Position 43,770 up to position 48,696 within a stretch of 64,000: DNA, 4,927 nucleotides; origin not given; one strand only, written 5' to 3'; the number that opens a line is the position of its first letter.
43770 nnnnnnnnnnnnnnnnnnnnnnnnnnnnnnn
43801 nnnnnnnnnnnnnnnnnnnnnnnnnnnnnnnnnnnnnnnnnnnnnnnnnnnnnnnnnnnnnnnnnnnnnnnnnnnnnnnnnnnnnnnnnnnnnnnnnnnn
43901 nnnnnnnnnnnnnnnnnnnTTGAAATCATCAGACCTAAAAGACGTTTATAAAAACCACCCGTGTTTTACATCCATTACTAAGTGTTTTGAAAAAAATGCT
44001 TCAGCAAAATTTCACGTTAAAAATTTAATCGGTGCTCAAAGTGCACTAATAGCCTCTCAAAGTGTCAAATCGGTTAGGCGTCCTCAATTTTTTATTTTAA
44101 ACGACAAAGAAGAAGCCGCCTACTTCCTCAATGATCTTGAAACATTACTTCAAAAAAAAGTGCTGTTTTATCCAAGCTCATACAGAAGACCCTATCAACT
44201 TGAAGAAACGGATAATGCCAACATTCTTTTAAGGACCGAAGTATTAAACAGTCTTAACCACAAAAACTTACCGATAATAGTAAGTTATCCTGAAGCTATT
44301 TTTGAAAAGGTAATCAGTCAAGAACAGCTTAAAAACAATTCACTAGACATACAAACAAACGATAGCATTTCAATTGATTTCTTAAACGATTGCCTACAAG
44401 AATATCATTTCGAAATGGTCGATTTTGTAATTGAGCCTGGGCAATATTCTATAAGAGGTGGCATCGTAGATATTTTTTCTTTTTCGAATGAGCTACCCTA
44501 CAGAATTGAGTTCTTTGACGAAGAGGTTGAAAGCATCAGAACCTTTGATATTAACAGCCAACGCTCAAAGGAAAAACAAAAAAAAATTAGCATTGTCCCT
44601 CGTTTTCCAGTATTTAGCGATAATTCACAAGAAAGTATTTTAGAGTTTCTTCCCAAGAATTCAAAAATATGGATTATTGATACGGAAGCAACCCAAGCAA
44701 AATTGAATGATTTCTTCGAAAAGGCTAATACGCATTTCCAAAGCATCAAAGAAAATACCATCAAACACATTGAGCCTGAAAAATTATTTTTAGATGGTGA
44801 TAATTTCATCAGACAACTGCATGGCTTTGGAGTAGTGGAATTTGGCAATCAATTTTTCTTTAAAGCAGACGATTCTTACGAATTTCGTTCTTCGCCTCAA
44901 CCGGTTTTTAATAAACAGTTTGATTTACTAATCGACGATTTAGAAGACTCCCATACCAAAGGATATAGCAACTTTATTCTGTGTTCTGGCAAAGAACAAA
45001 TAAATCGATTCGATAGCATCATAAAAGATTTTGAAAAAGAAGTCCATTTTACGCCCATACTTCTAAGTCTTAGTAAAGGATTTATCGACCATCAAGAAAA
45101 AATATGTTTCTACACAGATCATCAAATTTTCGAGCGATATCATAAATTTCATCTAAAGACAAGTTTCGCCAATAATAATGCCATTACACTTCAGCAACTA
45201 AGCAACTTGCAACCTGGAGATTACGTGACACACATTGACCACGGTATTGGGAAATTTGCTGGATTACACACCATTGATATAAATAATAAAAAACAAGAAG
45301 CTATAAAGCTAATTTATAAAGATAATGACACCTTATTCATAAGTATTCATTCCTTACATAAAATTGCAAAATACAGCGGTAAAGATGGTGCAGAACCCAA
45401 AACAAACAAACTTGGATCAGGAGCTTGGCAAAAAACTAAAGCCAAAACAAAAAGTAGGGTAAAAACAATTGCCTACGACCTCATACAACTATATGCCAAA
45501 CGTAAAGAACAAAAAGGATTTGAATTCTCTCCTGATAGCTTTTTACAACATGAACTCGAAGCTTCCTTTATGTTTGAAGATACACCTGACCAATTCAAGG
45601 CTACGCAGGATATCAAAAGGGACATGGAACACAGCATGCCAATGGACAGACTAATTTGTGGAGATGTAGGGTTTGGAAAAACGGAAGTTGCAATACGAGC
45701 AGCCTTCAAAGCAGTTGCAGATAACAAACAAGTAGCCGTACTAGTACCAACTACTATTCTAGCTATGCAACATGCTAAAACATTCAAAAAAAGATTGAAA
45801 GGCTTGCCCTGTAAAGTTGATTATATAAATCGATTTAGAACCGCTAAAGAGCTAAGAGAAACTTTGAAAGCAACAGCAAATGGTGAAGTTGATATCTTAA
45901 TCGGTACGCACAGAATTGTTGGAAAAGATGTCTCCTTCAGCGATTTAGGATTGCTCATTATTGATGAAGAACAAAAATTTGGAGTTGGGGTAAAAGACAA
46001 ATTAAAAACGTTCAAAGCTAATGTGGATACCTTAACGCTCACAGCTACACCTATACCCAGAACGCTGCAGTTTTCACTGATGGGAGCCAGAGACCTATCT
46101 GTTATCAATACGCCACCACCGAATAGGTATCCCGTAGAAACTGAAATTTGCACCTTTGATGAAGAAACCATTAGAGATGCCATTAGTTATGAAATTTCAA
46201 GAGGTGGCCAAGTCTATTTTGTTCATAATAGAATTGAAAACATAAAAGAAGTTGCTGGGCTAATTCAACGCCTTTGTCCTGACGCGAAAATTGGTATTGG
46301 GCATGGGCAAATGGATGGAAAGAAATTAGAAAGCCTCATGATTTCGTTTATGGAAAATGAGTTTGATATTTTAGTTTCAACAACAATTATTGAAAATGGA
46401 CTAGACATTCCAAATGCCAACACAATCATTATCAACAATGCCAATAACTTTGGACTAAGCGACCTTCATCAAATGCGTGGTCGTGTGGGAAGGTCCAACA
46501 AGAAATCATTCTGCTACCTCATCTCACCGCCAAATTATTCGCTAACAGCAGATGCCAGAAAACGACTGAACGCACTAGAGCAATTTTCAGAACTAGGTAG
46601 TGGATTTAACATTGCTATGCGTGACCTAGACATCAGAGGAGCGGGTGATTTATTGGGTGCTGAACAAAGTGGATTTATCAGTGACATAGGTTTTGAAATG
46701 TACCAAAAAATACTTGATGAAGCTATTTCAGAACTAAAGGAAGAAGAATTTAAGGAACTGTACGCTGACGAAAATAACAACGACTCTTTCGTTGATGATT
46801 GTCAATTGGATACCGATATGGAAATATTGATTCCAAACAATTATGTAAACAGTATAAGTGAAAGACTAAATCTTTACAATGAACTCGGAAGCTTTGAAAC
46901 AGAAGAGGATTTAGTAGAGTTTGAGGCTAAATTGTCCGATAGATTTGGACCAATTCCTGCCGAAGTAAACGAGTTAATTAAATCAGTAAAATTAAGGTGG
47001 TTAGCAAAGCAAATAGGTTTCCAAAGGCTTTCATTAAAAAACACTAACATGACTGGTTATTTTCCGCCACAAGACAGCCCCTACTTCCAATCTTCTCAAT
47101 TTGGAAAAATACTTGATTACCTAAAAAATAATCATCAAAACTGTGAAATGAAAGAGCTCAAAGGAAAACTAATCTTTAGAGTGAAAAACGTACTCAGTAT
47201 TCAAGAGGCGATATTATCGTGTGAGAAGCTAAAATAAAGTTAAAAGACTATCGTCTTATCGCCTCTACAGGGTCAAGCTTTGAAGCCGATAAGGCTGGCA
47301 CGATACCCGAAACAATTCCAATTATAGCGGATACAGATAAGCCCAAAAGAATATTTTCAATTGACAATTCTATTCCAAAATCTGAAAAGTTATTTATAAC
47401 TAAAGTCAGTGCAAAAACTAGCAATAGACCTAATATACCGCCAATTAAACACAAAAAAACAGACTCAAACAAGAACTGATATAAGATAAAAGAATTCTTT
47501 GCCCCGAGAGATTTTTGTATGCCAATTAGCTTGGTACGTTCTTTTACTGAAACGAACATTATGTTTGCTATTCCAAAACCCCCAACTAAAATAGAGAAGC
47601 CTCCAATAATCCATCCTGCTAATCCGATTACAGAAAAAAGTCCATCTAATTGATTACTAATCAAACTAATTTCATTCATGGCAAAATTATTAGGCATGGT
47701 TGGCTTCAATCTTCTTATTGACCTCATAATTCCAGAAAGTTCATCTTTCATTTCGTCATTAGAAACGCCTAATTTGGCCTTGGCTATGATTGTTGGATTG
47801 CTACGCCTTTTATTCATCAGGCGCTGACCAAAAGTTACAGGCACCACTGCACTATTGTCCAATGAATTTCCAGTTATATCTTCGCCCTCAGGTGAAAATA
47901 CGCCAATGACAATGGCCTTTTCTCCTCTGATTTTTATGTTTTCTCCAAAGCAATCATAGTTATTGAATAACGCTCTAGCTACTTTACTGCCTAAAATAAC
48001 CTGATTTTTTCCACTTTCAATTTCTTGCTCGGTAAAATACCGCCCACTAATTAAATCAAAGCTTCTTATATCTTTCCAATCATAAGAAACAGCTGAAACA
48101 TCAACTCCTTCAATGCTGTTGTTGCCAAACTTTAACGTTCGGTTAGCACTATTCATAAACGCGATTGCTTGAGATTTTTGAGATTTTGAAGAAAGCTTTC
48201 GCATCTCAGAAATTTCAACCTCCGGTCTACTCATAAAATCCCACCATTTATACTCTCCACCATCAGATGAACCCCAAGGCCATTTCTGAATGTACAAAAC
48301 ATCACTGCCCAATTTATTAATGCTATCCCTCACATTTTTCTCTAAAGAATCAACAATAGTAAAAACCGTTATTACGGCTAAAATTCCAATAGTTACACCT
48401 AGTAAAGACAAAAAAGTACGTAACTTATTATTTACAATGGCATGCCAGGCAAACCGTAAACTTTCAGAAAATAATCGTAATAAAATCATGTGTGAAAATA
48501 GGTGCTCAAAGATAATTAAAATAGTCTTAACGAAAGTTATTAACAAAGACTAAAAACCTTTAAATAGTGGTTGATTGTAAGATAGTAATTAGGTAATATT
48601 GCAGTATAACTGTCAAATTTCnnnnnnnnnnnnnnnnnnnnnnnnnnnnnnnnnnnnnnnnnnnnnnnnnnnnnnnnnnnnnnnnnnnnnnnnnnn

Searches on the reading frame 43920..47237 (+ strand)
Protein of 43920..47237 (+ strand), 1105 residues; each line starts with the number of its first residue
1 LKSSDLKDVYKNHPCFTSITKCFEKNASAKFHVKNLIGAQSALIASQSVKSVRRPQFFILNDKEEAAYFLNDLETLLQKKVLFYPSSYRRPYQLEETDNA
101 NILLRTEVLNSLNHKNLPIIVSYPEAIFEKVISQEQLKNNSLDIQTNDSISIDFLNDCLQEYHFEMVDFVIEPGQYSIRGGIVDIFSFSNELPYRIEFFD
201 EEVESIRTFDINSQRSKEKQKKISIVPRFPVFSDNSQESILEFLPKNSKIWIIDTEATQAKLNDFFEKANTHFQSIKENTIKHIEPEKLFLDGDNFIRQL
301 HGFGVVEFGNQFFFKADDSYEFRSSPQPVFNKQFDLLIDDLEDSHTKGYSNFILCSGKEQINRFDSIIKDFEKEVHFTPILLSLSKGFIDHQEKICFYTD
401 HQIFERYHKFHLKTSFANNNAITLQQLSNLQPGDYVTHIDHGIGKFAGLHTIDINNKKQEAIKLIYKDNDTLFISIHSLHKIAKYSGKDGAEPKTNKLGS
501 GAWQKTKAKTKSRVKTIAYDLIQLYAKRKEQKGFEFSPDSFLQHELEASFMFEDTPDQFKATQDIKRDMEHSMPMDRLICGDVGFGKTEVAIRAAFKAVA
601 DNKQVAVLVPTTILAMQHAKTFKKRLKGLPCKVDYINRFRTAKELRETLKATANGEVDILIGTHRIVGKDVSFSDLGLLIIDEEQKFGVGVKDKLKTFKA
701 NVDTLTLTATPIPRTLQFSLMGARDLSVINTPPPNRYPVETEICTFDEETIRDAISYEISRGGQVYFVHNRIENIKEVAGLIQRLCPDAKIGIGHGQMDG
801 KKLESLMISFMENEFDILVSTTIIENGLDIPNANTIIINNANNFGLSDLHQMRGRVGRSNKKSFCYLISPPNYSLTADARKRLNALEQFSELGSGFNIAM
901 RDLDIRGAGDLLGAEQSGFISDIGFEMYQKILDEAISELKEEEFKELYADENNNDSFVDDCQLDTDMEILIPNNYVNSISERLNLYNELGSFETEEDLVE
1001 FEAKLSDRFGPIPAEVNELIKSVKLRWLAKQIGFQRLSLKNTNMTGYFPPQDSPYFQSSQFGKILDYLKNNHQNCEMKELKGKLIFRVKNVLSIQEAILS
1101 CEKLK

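Call 35: search_protein_families(library=pfam, proteins=[window:43920-47237:+], max_evalue=0.001)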
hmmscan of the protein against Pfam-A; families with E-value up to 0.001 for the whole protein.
window:43920-47237:+ (1105 aa): 8 families
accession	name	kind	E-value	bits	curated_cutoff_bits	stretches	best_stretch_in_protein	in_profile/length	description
PF03461.20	TRCF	-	8.9e-25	87.3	25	1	966-1054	2-90/95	TRCF domain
PF00270.35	DEAD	-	4.7e-22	78.9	26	1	556-716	2-164/167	DEAD/DEAH box helicase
PF00271.37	Helicase_C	-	7e-21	75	23.5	1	753-859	8-109/110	Helicase conserved C-terminal domain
PF17757.6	UvrB_inter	-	1.1e-20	74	22.9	1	142-227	1-87/91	UvrB interaction domain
PF02559.22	CarD_TRCF_RID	-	8.8e-17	61.4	23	1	430-486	1-57/57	CarD-like/TRCF RID domain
PF04851.21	ResIII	-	1.5e-06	28.7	22.5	1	556-711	6-162/164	Type III restriction enzyme, res subunit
PF19833.4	RecG_dom3_C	-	0.0005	20.5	26.8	0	895-923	4-32/87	ATP-dependent DNA helicase RecG, domain 3, C-terminal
PF22590.2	Cas3-like_C_2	-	0.00055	20.6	27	0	762-860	2-105/106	CRISPR-associated nuclease/helicase Cas3, C-terminal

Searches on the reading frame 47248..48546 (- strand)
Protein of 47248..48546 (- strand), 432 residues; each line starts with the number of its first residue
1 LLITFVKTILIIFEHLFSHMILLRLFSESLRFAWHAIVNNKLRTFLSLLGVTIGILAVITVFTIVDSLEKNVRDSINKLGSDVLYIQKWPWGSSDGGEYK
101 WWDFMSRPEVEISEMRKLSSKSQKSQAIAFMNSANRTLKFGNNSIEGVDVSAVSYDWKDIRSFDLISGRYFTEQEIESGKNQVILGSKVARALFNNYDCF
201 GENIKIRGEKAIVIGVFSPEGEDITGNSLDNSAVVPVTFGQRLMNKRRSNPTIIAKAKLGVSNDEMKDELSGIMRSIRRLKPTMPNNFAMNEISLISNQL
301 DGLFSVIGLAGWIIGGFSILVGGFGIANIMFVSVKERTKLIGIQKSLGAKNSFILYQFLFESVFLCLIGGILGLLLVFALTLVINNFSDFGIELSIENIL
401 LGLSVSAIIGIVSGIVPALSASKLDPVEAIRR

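Call 35: search_protein_families(library=pfam, proteins=[window:47248-48546:-], max_evalue=0.001)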
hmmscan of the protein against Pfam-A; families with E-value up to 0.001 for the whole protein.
window:47248-48546:- (432 aa): 2 families
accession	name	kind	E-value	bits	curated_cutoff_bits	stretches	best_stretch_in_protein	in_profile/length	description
PF12704.14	MacB_PCD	-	1.4e-34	120.7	27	1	44-271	1-205/207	MacB-like periplasmic core domain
PF02687.27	FtsX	-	2.7e-18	66.6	25.5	1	313-426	2-120/120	FtsX-like permease C-terminal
